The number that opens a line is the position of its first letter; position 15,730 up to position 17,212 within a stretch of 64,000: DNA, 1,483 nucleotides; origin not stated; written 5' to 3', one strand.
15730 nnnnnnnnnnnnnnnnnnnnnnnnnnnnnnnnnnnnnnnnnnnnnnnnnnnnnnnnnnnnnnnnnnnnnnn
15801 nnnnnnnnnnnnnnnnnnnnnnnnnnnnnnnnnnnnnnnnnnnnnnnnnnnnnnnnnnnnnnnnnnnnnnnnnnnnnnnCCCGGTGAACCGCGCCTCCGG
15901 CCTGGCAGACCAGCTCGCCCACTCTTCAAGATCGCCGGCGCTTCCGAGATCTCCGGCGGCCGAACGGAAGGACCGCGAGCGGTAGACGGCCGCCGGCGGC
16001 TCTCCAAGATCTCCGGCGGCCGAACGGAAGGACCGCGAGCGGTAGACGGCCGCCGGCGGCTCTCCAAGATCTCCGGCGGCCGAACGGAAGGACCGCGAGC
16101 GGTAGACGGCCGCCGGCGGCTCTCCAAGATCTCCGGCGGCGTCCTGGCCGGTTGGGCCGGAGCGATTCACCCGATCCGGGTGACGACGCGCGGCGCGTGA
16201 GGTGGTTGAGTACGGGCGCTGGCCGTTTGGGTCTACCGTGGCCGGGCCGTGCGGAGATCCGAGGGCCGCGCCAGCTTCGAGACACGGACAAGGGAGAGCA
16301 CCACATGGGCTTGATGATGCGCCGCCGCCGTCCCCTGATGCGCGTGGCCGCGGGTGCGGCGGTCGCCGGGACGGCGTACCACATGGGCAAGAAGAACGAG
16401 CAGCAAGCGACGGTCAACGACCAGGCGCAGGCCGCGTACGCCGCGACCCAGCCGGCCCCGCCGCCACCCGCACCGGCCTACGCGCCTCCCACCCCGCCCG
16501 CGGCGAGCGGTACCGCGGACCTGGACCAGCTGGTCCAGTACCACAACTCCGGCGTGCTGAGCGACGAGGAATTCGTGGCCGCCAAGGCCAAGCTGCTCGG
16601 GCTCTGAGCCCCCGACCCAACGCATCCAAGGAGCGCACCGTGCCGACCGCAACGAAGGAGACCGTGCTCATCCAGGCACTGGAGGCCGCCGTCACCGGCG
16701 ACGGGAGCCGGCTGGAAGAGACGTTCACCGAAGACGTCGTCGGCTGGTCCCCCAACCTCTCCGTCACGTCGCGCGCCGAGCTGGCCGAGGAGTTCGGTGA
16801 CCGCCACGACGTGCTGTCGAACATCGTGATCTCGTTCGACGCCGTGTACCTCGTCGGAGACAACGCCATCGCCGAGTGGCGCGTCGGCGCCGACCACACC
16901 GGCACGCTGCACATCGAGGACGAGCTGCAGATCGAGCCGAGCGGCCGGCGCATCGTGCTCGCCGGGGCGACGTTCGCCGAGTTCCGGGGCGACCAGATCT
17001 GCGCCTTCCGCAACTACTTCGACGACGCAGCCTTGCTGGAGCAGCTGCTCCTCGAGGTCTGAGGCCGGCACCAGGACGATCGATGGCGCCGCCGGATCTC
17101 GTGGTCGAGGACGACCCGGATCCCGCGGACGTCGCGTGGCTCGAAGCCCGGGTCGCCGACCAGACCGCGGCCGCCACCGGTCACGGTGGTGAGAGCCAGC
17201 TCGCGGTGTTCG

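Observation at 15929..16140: Tandem 60-bp hairpin repeat at the recD 3' end: founding copy of a dispersed structured repeat family with compensatory stem changes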

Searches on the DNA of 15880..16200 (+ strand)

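Call 52: search_rna_families(source=window, start=15880, end=16200, threshold=evalue, max_evalue=1)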
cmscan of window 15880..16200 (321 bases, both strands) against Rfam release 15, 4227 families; matches with E-value up to 1: 1.
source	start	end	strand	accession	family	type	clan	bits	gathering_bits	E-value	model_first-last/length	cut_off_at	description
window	15918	16000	-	RF02930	aspS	Cis-reg;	-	18.7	42.5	0.74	1-79/79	no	aspS RNA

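Call 78: search_dna_similar(query=window:15933-16066:+, collection=plasmids, mode=distant, max_evalue=0.001, max_rows=8)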
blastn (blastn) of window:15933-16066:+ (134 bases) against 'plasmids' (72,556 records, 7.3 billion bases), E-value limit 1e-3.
No match.

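Call 79: search_dna_similar(query=window:15933-16066:+, collection=phages, mode=distant, max_evalue=0.001, max_rows=8)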
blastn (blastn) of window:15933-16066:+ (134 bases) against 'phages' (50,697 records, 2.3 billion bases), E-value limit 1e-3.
No match.

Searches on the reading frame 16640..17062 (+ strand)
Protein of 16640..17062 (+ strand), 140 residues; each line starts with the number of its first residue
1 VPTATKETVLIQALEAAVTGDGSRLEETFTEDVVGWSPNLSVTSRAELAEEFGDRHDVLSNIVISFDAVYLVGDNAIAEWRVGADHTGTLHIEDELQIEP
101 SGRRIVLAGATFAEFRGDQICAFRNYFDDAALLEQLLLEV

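Call 50: search_protein_families(library=pfam, proteins=[window:16640-17062:+], max_evalue=0.0001)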
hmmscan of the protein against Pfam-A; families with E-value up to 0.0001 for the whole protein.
window:16640-17062:+ (140 aa): 3 families
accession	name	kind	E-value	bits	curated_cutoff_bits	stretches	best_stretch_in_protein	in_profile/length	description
PF12680.13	SnoaL_2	-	3.1e-11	44.2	27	1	13-121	4-100/102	SnoaL-like domain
PF07366.18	SnoaL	-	6.5e-11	42.6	28.4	1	11-136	4-126/126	SnoaL-like polyketide cyclase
PF14534.12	DUF4440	-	1.3e-06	29.2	25.2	1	14-87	9-82/107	Domain of unknown function (DUF4440)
